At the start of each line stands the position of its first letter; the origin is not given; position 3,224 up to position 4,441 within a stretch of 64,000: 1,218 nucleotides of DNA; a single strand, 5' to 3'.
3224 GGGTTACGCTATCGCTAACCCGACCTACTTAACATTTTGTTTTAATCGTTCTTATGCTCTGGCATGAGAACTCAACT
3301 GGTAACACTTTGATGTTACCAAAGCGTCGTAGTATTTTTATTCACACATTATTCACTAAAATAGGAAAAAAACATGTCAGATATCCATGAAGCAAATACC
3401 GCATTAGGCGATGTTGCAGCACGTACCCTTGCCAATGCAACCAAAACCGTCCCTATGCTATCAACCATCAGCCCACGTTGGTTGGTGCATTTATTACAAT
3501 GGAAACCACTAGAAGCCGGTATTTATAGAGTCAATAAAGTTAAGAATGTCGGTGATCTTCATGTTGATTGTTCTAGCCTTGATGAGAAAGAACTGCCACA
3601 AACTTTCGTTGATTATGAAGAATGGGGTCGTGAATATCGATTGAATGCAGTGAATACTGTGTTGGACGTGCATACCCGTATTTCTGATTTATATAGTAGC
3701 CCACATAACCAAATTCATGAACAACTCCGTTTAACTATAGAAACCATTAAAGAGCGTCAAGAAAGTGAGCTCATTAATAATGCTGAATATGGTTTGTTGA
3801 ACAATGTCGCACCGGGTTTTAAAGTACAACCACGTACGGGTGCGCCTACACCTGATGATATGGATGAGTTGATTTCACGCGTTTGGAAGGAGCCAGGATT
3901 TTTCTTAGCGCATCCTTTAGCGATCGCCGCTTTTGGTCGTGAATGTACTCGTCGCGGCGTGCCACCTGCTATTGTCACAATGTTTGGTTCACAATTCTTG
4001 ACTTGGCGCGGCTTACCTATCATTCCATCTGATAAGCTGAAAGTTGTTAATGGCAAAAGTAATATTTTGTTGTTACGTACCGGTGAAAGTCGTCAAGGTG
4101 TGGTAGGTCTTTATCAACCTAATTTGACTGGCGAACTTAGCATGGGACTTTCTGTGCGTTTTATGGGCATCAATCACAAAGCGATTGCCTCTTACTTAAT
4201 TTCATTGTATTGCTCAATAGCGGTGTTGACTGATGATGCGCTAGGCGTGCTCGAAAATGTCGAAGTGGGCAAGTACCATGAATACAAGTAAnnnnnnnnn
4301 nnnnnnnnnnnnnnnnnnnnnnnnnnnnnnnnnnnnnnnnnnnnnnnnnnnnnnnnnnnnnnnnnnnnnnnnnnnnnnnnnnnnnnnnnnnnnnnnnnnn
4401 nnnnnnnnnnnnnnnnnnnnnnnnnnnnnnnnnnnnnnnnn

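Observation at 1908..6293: Sulfur-metabolism nanocompartment operon: cysE, Family 2A encapsulin shell, and an N-terminally extended cysteine desulfurase cargo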

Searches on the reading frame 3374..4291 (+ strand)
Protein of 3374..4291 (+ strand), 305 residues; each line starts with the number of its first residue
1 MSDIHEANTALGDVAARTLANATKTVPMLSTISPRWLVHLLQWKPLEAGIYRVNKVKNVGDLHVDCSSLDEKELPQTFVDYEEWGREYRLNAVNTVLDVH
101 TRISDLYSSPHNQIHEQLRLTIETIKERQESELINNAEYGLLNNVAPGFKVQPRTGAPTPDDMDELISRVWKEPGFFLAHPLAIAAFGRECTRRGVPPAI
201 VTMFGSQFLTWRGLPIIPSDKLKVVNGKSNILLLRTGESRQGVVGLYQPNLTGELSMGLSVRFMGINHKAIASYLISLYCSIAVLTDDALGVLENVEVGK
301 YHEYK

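Call 3: search_protein_families(library=pfam, proteins=[window:3374-4291:+], max_evalue=0.01)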
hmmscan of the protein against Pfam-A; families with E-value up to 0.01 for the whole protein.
window:3374-4291:+ (305 aa): 1 family
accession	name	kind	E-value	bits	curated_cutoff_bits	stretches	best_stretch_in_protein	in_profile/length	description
PF19307.5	SrpI-like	-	2.8e-103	344.8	22.8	1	62-299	16-253/254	Type 2A encapsulin shell protein SrpI-like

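Call 4: search_protein_families(library=ncbifam, proteins=[window:3374-4291:+], max_evalue=0.01)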
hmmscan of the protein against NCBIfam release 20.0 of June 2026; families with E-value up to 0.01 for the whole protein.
window:3374-4291:+ (305 aa): 2 families
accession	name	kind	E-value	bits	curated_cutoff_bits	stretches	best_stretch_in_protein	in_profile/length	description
NF041162.2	encap_f2a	equivalog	1.6e-157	523.1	380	1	11-304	1-295/295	family 2A encapsulin nanocompartment shell protein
NF041163.2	encap_f2b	equivalog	1.7e-123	413.1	400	2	63-299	213-449/450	family 2B encapsulin nanocompartment shell protein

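Call 5: search_solved_structures(query=window:3374-4291:+, max_evalue=0.01, show_alignments=2)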
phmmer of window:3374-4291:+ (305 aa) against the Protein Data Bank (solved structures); distinct sequences matched with E-value up to 0.01: 8.
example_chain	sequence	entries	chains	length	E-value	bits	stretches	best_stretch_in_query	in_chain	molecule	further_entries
6x8m_A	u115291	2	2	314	4.2e-150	502.1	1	8-305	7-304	Protein SrpI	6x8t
8t6r_A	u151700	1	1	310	2e-144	483.4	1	5-304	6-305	Major membrane protein I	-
9ksl_A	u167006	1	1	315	8.2e-130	435.5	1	6-305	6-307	Major membrane protein I (MMP-I)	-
8wol_1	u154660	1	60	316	8.4e-130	435.5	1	6-305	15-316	Major membrane protein 1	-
8won_A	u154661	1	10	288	4.8e-124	416.5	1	20-305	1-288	Major membrane protein I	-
9bje_A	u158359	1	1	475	1.7e-88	299.8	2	69-299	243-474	Crp/Fnr family transcriptional regulator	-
9bhu_A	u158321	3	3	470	1.2e-82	280.6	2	60-300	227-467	Nucleotide-binding protein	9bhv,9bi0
9bix_A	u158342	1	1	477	7.6e-82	278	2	62-299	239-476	Crp/Fnr family transcriptional regulator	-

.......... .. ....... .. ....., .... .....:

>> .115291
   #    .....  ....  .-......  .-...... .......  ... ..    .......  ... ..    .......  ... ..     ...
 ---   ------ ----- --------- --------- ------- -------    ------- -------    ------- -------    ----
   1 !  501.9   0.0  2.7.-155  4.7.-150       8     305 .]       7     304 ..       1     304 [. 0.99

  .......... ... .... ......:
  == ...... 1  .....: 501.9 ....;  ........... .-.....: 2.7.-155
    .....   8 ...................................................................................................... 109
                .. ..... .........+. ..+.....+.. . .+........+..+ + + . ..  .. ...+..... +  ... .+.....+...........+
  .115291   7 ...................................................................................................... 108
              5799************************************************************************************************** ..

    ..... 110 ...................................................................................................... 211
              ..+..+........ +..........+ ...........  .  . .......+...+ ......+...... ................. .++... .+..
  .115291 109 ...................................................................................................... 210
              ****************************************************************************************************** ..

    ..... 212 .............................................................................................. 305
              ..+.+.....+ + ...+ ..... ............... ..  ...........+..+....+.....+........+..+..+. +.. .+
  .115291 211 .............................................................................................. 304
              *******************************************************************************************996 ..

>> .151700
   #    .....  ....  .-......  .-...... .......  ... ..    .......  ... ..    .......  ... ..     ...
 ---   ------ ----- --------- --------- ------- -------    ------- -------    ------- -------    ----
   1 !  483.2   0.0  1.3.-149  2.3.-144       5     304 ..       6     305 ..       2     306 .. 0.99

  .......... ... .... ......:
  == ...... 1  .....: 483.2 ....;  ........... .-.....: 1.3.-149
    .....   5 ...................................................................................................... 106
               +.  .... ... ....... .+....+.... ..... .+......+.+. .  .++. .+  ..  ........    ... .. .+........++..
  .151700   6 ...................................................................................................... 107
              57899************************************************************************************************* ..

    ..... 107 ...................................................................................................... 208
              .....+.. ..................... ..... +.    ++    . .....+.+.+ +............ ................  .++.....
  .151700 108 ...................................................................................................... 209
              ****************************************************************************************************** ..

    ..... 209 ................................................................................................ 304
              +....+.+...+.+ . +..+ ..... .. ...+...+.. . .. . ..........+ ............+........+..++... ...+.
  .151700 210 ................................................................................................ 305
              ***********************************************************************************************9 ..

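Call 9: find_encoding_contigs(protein=window:3374-4291:+, flank=10000, max_places=6)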
Protein window:3374-4291:+ (305 aa): 23 contigs read that carry it; 6 places shown.
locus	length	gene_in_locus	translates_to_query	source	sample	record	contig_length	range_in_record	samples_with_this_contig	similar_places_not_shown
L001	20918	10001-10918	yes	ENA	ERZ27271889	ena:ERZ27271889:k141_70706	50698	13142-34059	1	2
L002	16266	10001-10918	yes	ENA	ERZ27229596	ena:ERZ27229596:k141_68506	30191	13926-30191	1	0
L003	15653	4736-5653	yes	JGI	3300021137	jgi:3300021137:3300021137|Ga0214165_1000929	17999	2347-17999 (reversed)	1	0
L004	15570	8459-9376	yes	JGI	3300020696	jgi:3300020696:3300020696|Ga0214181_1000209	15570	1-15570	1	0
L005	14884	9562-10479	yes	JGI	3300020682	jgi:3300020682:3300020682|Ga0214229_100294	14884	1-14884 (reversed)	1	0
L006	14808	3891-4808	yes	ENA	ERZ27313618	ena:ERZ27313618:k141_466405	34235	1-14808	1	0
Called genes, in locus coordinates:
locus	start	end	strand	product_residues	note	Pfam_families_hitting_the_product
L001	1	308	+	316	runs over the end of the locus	-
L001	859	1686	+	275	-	PF00528:BPD_transp_1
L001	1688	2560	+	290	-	PF00528:BPD_transp_1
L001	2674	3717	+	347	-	PF02463:SMC_N (weak), PF00005:ABC_tran, PF13304:AAA_21 (faint), PF12857:TOBE_3 (weak)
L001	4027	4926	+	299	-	PF00126:HTH_1, PF03466:LysR_substrate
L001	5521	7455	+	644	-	PF07715:Plug, PF00593:TonB_dep_Rec_b-barrel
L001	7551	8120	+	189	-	-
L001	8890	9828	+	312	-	PF25087:GMPPB_C (faint), PF00132:Hexapep (weak)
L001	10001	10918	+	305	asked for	PF19307:SrpI-like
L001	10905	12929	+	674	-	PF00266:Aminotran_5, PF00155:Aminotran_1_2 (weak)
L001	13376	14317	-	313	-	PF08463:EcoEI_R_C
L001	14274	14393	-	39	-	-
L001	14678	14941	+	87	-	PF03693:ParD_antitoxin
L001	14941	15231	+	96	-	PF05016:ParE_toxin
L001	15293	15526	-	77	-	PF04014:MazE_antitoxin (weak)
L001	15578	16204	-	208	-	PF01420:Methylase_S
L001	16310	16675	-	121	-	PF01420:Methylase_S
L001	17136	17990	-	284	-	PF00563:EAL (weak)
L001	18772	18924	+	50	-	-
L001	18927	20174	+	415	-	PF00278:Orn_DAP_Arg_deC, PF01168:Ala_racemase_N (weak), PF02784:Orn_Arg_deC_N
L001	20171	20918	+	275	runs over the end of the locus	PF01678:DAP_epimerase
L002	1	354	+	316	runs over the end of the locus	-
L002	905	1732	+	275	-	PF00528:BPD_transp_1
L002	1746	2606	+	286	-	PF00528:BPD_transp_1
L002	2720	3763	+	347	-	PF02463:SMC_N (weak), PF00005:ABC_tran, PF13304:AAA_21 (faint), PF12857:TOBE_3 (weak)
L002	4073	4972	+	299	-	PF00126:HTH_1, PF03466:LysR_substrate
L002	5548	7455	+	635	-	PF07715:Plug, PF00593:TonB_dep_Rec_b-barrel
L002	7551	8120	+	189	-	-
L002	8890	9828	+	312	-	PF25087:GMPPB_C (faint), PF00132:Hexapep (weak)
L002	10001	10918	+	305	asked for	PF19307:SrpI-like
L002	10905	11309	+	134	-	-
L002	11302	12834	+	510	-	PF00266:Aminotran_5, PF00155:Aminotran_1_2 (weak)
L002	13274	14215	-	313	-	PF08463:EcoEI_R_C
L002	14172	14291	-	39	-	-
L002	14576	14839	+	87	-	PF03693:ParD_antitoxin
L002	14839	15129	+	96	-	PF05016:ParE_toxin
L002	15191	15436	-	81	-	PF04014:MazE_antitoxin (weak)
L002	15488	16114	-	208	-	PF01420:Methylase_S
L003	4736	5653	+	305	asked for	PF19307:SrpI-like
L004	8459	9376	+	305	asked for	PF19307:SrpI-like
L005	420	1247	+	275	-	PF00528:BPD_transp_1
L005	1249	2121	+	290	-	PF00528:BPD_transp_1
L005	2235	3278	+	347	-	PF02463:SMC_N (weak), PF00005:ABC_tran, PF13304:AAA_21 (faint), PF12857:TOBE_3 (weak)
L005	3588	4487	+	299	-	PF00126:HTH_1, PF03466:LysR_substrate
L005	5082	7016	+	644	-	PF07715:Plug, PF00593:TonB_dep_Rec_b-barrel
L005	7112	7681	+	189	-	-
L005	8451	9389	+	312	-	PF25087:GMPPB_C (faint), PF00132:Hexapep (weak)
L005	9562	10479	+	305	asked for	PF19307:SrpI-like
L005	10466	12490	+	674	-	PF00266:Aminotran_5, PF00155:Aminotran_1_2 (weak)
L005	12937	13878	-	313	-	PF08463:EcoEI_R_C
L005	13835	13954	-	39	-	-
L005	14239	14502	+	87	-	PF03693:ParD_antitoxin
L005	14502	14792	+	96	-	PF05016:ParE_toxin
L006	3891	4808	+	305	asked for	PF19307:SrpI-like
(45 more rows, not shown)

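Call 11: find_related_loci(query=window:3374-4291:+, collection=genome_contigs, flank=8000)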
Query window:3374-4291:+ (305 aa) in genome_contigs; peptide patterns used: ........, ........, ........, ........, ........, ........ (x = any residue, [..] = any of these).
600 stretches matched a pattern (row limit reached: there are more); 591 encode a relative of the query (tblastn E <= 1e-3); the best 80 are kept; 80 distinct loci.
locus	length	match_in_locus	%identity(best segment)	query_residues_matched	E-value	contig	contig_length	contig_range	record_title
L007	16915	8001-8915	95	1-305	0e+0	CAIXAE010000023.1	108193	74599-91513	MAG: uncultured Methylococcaceae bacterium isolate MJ130820B_bin-0950 genome assembly, contig: bin-0950:23/45, whole gen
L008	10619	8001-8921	94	1-305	0e+0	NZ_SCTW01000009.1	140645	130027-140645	MAG: Methylobacter sp. isolate FW305_bin.9 FW305_bin.9-2124, whole genome shotgun sequence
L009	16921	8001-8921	95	1-305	0e+0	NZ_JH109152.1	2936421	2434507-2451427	Methylobacter tundripaludum SV96 Mettuscaffold_1, whole genome shotgun sequence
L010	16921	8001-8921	93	1-305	0e+0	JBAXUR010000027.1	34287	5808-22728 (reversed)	MAG: Methylococcaceae bacterium isolate ELA666 MAG666_27, whole genome shotgun sequence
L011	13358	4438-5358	93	1-305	0e+0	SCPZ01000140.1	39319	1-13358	MAG: Methylobacter sp. isolate DP16D_bin.19 DP16D_bin.19-114575, whole genome shotgun sequence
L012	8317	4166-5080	93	3-305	0e+0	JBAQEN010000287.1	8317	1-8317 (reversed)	MAG: Methylococcaceae bacterium isolate MFD12017_ilm_asm_bin25 k127_86650, whole genome shotgun sequence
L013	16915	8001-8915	93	1-305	0e+0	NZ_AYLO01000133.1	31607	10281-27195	Methyloglobulus morosus KoM1 MGMO_144c, whole genome shotgun sequence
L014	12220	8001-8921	92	1-305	0e+0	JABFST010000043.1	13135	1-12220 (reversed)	MAG: Methylococcaceae bacterium isolate WB-IL-19 seq_2302, whole genome shotgun sequence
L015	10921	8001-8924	91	1-305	0e+0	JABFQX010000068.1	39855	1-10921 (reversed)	MAG: Methyloglobulus sp. isolate P-RSF-IL-05 seq_363, whole genome shotgun sequence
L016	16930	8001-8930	91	1-305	0e+0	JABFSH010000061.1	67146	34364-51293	MAG: Methylococcaceae bacterium isolate WB-IL-06 seq_136, whole genome shotgun sequence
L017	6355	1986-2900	86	1-305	0e+0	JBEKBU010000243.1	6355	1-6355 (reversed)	MAG: Methylomonas sp. isolate SPRUCE 143 SPRUCE_143_243, whole genome shotgun sequence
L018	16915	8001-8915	86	1-305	0e+0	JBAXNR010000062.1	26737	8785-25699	MAG: Methylococcales bacterium isolate ELA484 MAG484_62, whole genome shotgun sequence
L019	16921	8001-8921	86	1-305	0e+0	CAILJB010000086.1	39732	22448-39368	MAG: uncultured proteobacterium isolate MJ-time_bin-5735 genome assembly, contig: bin-5735:086/135, whole genome shotgun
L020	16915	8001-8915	86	1-305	0e+0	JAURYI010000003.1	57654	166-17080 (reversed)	MAG: Methylococcales bacterium isolate E2_concoct.bin.53 E2_k141_82841, whole genome shotgun sequence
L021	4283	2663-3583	85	1-305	0e+0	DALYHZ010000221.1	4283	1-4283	MAG TPA_asm: Methylococcaceae bacterium isolate CTOTU46578 NODE_1737_length_4283_cov_3.963103, whole genome shotgun sequ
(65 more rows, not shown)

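Call 31: list_cluster_members(proteins=[window:3374-4291:+, window:4278-6293:+, window:1974-2912:+, window:7220-8050:-])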
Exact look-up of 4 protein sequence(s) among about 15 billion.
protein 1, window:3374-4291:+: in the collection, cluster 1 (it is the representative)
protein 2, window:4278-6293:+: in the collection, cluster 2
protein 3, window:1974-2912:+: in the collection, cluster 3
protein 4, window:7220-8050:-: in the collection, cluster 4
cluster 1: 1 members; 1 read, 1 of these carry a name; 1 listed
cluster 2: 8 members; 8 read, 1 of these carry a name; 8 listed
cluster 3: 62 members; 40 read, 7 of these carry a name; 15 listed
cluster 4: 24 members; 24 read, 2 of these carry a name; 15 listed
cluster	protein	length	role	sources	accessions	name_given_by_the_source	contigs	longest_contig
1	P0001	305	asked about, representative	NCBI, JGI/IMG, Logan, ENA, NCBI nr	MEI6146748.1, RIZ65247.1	MAG: hypothetical protein D0531_10400 [Methylococcales bacterium] | Phage capsid-like protein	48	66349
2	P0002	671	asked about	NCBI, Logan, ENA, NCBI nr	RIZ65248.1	MAG: cysteine desulfurase [Methylococcales bacterium]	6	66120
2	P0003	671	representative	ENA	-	-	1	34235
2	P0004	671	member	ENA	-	-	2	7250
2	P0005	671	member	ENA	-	-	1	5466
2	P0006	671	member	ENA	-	-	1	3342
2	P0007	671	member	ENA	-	-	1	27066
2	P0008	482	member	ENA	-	-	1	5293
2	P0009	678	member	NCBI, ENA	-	-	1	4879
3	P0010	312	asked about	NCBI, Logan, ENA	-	-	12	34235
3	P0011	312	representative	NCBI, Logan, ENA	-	-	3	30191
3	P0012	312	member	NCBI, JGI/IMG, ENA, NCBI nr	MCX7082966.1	MAG: serine acetyltransferase [Methylococcales bacterium] | serine O-acetyltransferase | serine acetyltransferase [Methylococcales bacterium]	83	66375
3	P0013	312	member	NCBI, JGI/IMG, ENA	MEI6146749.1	MAG: serine O-acetyltransferase EpsC [Methylococcales bacterium]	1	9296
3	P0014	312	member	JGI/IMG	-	serine O-acetyltransferase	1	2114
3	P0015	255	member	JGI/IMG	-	serine O-acetyltransferase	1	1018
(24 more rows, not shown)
